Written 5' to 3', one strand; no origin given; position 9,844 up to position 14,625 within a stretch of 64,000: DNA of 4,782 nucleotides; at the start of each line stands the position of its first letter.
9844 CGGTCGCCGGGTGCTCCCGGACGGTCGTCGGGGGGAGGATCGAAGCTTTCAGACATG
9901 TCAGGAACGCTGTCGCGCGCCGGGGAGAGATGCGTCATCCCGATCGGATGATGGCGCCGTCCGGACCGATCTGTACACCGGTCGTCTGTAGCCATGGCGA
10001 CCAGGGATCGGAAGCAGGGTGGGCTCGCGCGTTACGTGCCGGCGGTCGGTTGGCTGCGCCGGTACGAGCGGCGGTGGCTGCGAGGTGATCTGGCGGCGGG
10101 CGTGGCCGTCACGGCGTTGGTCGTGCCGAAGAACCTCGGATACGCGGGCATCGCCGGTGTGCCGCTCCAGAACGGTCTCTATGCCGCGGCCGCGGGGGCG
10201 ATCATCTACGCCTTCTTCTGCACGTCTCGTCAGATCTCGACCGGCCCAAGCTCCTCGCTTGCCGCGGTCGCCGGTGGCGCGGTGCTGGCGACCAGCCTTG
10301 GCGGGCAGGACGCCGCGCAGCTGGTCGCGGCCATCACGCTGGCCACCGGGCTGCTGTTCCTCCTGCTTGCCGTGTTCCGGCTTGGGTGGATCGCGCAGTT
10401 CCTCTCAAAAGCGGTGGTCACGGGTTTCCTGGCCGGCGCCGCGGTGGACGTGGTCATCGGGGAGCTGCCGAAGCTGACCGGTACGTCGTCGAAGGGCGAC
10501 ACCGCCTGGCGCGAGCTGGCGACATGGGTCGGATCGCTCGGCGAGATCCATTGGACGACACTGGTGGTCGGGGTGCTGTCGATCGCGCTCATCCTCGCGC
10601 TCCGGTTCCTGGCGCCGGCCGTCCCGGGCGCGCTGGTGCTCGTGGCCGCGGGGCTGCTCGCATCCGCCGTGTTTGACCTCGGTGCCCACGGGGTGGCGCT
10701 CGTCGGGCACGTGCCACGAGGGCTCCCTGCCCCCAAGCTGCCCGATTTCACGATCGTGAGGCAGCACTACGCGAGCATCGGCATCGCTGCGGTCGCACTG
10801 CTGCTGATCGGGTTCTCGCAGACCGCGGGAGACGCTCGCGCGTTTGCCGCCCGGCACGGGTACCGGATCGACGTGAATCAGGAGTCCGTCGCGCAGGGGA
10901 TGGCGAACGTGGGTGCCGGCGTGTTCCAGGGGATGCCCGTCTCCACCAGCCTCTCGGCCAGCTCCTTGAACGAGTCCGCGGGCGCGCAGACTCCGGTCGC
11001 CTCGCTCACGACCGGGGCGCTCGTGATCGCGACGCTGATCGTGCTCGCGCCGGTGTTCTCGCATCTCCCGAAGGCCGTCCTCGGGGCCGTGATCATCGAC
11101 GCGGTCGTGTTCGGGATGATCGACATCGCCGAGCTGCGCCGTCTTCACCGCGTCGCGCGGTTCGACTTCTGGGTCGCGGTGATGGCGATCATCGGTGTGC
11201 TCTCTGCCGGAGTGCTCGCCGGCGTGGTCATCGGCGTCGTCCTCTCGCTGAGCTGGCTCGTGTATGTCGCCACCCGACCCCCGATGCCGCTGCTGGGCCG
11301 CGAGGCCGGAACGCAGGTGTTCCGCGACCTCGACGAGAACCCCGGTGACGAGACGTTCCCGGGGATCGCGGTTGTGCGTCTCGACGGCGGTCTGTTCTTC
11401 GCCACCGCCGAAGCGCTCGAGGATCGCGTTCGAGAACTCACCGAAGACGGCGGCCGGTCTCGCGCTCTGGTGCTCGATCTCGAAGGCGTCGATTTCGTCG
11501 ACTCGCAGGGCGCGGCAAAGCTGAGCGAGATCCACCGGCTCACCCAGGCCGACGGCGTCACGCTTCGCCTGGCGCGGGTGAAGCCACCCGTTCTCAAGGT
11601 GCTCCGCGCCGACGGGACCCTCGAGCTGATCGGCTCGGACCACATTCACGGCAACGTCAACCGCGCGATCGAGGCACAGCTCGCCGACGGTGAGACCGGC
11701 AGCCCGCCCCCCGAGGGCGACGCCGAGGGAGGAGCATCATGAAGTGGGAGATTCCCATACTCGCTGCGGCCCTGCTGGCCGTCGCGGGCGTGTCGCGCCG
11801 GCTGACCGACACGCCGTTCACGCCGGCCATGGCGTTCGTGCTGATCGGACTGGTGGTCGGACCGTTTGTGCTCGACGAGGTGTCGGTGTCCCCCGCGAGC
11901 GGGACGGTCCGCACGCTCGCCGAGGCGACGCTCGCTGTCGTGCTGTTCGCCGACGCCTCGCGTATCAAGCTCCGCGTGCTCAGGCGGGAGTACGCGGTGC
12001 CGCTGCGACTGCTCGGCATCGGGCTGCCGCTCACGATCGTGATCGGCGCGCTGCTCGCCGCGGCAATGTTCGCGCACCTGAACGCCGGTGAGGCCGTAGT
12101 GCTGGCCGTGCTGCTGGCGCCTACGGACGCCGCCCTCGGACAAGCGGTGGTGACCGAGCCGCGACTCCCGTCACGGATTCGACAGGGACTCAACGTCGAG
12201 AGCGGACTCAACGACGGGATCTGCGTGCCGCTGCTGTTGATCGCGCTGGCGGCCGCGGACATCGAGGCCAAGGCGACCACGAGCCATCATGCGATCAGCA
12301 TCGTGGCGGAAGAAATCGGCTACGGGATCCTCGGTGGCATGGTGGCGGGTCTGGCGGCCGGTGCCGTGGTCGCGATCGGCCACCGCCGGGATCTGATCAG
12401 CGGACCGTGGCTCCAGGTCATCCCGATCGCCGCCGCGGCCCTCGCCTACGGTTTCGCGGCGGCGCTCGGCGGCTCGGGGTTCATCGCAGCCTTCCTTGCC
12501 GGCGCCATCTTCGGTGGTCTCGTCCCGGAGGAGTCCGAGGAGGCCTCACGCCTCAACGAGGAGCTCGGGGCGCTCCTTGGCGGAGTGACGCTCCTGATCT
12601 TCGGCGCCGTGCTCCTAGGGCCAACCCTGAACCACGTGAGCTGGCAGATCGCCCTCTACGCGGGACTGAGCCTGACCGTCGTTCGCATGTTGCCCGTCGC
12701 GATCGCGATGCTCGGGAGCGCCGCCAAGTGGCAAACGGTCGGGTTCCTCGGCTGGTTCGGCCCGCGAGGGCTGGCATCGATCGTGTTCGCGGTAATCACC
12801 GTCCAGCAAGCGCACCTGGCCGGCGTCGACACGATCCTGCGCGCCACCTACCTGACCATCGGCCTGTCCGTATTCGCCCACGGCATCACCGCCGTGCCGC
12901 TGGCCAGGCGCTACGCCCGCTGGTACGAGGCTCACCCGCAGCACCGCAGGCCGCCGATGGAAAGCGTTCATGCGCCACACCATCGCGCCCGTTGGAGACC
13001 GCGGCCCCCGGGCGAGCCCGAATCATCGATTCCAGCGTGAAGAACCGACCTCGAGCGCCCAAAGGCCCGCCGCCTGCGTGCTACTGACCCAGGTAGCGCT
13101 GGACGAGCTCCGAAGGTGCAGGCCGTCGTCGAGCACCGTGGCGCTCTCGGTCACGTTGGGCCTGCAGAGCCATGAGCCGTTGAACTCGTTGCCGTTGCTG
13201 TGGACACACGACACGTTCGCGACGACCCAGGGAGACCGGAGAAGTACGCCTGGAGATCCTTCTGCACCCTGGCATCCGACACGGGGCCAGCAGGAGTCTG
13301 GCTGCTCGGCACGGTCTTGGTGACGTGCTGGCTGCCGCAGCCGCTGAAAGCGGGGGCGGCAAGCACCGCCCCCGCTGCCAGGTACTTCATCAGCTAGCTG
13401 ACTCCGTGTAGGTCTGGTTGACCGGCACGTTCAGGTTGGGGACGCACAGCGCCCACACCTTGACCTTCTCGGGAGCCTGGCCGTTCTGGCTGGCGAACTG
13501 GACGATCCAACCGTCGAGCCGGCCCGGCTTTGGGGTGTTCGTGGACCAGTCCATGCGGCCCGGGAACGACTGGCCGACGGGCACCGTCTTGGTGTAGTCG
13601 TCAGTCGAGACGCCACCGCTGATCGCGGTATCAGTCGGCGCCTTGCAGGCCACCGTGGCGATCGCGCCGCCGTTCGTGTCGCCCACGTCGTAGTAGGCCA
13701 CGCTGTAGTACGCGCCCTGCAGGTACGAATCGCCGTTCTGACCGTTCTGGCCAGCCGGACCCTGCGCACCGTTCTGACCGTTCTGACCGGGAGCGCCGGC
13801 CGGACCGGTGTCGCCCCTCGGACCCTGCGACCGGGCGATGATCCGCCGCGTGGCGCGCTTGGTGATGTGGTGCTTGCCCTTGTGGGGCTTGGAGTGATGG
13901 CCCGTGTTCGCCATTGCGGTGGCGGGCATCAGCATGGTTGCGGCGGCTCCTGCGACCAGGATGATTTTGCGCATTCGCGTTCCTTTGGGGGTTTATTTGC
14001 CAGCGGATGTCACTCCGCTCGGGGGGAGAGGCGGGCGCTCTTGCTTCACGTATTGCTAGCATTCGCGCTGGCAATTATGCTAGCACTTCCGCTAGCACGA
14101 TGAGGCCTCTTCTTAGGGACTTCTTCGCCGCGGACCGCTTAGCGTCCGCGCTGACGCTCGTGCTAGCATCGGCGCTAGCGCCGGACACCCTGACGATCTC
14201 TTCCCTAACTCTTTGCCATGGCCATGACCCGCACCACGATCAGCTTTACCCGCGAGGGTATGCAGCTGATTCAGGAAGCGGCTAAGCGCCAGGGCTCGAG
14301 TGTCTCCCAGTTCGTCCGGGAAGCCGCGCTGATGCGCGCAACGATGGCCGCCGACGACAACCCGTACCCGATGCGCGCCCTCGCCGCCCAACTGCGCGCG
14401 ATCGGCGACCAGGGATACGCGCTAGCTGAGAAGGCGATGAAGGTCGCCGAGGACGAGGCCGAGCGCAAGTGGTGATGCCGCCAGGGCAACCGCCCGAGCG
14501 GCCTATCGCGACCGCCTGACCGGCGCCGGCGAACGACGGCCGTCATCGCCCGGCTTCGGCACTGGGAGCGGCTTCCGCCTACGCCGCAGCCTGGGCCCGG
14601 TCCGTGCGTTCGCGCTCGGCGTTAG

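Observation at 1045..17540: Candidate regulon of the MalT-like LuxR regulator, marked by TCAYC-N7-GRTGA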

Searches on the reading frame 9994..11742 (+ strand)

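Call 9: search_protein_families(library=pfam, proteins=[window:9994-11742:+], max_evalue=0.01)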
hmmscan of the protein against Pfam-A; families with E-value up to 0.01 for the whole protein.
window:9994-11742:+ (582 aa): 4 families
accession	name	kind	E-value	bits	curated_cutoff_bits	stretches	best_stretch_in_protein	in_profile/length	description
PF00916.26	Sulfate_transp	-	8.3e-83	278.7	23.2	1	29-398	1-380/380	Sulfate permease family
PF01740.26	STAS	-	1.7e-18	66.7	22.6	1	453-556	5-104/106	STAS domain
PF13466.11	STAS_2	-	8.1e-08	32.8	29.2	1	461-541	1-78/80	STAS domain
PF16983.11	MFS_MOT1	-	0.00026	21.8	30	1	278-368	25-105/111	Molybdate transporter of MFS superfamily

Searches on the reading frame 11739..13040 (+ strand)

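Call 9: search_protein_families(library=pfam, proteins=[window:11739-13040:+], max_evalue=0.01)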
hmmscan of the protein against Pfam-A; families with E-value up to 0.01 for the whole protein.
window:11739-13040:+ (433 aa): 1 family
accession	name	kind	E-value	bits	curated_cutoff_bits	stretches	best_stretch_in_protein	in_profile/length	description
PF00999.27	Na_H_Exchanger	-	2.4e-38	132.4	26.2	1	10-390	3-374/375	Sodium/hydrogen exchanger, transmembrane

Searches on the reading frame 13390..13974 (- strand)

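Call 9: search_protein_families(library=pfam, proteins=[window:13390-13974:-], max_evalue=0.01)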
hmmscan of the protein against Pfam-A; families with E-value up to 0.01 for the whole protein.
window:13390-13974:- (194 aa): 1 family
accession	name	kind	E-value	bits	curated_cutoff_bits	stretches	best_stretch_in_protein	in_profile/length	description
PF01391.23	Collagen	-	3.4e-06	27.2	27.2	1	51-81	10-40/60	Collagen triple helix repeat (20 copies)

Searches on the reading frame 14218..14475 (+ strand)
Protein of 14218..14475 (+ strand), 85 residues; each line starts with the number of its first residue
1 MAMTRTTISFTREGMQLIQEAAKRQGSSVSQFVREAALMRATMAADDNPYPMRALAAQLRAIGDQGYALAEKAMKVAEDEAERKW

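Call 9: search_protein_families(library=pfam, proteins=[window:14218-14475:+], max_evalue=0.01)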
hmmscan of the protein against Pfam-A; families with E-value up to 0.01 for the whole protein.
window:14218-14475:+ (85 aa): 5 families
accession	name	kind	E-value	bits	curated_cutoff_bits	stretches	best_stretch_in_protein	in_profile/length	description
PF21983.2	NikA-like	-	2.1e-08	34.6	27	1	5-64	6-63/72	Mobilization protein NikA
PF08681.18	TacA1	-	5.2e-05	23.6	21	1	11-44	7-40/80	Antitoxin TacA 1-like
PF01402.27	RHH_1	-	7e-05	23.1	20.5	1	5-40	1-36/39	Ribbon-helix-helix protein, copG family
PF09386.16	ParD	-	0.00054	20.7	27.3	1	3-60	1-56/80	Antitoxin ParD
PF19807.5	DUF6290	-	0.0053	17.4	27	1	3-38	1-36/72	Family of unknown function (DUF6290)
